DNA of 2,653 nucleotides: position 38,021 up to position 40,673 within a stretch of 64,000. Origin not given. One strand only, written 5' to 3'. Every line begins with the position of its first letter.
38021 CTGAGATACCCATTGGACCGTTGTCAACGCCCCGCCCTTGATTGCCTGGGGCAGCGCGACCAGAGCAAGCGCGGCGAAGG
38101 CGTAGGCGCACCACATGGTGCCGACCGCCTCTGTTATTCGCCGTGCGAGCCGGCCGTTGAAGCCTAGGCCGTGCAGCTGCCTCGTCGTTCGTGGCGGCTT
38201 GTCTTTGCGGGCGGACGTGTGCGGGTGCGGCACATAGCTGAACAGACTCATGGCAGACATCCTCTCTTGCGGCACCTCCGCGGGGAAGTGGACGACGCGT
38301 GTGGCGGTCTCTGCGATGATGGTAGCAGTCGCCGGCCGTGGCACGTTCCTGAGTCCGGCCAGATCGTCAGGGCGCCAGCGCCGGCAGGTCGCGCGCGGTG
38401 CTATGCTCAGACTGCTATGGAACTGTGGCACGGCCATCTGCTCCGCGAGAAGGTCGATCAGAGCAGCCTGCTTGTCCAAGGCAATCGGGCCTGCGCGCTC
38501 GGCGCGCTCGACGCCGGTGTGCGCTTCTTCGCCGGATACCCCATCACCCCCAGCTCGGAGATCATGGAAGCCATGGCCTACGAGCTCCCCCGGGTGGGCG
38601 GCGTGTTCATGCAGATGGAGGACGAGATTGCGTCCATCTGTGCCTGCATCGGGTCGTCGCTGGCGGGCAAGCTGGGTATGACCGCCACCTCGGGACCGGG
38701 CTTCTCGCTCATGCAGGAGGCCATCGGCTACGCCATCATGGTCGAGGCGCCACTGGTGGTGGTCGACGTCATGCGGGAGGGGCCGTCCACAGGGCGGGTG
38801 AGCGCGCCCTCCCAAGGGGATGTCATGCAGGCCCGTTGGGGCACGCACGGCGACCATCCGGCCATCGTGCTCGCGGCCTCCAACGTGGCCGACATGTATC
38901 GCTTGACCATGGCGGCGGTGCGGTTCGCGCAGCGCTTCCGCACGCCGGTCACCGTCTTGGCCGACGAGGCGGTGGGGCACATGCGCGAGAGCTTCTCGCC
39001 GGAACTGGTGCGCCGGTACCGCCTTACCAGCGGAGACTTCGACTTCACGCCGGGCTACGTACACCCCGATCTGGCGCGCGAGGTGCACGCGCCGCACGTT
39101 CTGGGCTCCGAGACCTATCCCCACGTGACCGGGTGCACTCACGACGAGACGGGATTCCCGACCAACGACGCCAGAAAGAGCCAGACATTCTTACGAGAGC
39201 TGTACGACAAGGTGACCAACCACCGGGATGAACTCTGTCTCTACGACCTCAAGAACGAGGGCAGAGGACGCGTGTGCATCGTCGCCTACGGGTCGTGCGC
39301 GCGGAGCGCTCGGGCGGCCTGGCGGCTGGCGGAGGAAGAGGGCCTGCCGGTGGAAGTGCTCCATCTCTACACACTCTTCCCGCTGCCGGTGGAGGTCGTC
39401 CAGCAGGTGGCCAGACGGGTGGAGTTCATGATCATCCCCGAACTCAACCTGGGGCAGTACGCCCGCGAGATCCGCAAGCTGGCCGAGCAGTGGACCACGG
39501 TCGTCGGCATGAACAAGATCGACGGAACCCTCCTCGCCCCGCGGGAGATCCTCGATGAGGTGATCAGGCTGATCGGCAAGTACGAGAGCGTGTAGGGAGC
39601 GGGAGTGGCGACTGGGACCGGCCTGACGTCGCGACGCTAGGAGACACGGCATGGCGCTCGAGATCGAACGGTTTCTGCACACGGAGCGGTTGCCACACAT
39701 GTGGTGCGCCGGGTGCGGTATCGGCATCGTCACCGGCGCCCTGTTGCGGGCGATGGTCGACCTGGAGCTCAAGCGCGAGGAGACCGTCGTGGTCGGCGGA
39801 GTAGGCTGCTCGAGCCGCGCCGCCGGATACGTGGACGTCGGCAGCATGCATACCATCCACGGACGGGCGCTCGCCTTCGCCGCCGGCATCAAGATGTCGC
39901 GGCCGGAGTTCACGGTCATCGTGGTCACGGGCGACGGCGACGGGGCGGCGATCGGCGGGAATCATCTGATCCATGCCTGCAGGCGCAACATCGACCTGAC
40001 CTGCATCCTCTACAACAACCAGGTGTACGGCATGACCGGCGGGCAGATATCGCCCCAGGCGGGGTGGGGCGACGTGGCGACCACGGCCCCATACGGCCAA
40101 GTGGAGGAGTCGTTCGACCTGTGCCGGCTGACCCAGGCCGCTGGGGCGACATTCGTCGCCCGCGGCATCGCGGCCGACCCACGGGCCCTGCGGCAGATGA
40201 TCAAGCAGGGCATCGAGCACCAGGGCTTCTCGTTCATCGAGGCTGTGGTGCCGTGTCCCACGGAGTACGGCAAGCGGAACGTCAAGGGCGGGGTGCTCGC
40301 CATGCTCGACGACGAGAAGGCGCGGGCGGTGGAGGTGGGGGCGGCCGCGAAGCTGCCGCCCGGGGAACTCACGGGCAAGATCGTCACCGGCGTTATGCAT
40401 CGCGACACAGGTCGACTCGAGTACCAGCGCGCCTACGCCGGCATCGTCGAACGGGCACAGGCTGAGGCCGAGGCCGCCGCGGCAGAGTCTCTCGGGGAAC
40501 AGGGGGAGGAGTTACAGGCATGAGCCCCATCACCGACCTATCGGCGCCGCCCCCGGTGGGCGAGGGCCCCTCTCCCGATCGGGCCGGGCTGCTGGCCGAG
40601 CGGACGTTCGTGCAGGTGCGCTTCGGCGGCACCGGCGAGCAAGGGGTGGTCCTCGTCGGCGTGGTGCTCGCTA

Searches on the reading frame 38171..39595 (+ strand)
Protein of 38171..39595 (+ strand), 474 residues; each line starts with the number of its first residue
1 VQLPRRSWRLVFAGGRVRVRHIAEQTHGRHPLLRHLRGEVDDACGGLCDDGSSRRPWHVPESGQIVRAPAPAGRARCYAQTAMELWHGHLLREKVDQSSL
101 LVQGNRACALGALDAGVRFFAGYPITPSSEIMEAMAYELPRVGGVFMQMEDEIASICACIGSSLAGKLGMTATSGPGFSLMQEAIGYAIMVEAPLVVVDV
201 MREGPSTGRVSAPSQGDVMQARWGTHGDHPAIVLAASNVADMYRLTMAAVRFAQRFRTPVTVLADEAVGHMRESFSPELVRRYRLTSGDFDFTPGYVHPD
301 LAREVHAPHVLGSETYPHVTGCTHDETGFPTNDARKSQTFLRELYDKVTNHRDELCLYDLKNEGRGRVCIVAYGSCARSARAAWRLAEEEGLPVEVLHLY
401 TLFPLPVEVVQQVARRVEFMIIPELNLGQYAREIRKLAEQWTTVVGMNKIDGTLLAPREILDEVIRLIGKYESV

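Call 33: search_protein_families(library=pfam, proteins=[window:38171-39595:+], max_evalue=0.01)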
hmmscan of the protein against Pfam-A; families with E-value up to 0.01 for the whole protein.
window:38171-39595:+ (474 aa): 3 families
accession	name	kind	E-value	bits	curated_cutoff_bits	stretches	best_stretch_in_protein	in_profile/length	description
PF01855.24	POR_N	-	3.9e-59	200.6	27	1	111-336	2-223/231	Pyruvate flavodoxin/ferredoxin oxidoreductase, thiamine diP-bdg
PF17147.9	PFOR_II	-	6e-11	43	27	1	368-460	3-102/102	Pyruvate:ferredoxin oxidoreductase core domain II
PF02780.25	Transketolase_C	-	1.1e-06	28.9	25.9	1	366-424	10-68/124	Transketolase, C-terminal domain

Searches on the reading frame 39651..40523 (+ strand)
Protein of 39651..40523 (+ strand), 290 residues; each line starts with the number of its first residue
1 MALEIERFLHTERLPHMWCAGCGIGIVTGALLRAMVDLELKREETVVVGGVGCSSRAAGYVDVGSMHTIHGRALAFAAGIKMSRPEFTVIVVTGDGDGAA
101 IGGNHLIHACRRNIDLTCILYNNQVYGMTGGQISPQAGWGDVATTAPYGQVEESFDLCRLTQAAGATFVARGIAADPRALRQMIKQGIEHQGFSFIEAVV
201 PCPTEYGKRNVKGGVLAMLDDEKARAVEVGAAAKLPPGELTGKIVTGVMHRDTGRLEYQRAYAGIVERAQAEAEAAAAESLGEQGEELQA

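Call 33: search_protein_families(library=pfam, proteins=[window:39651-40523:+], max_evalue=0.01)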
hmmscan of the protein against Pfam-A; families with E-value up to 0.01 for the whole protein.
window:39651-40523:+ (290 aa): 1 family
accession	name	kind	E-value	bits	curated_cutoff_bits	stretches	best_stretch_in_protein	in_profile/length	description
PF02775.26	TPP_enzyme_C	-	1.6e-31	109.5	21.9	1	51-197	2-150/151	Thiamine pyrophosphate enzyme, C-terminal TPP binding domain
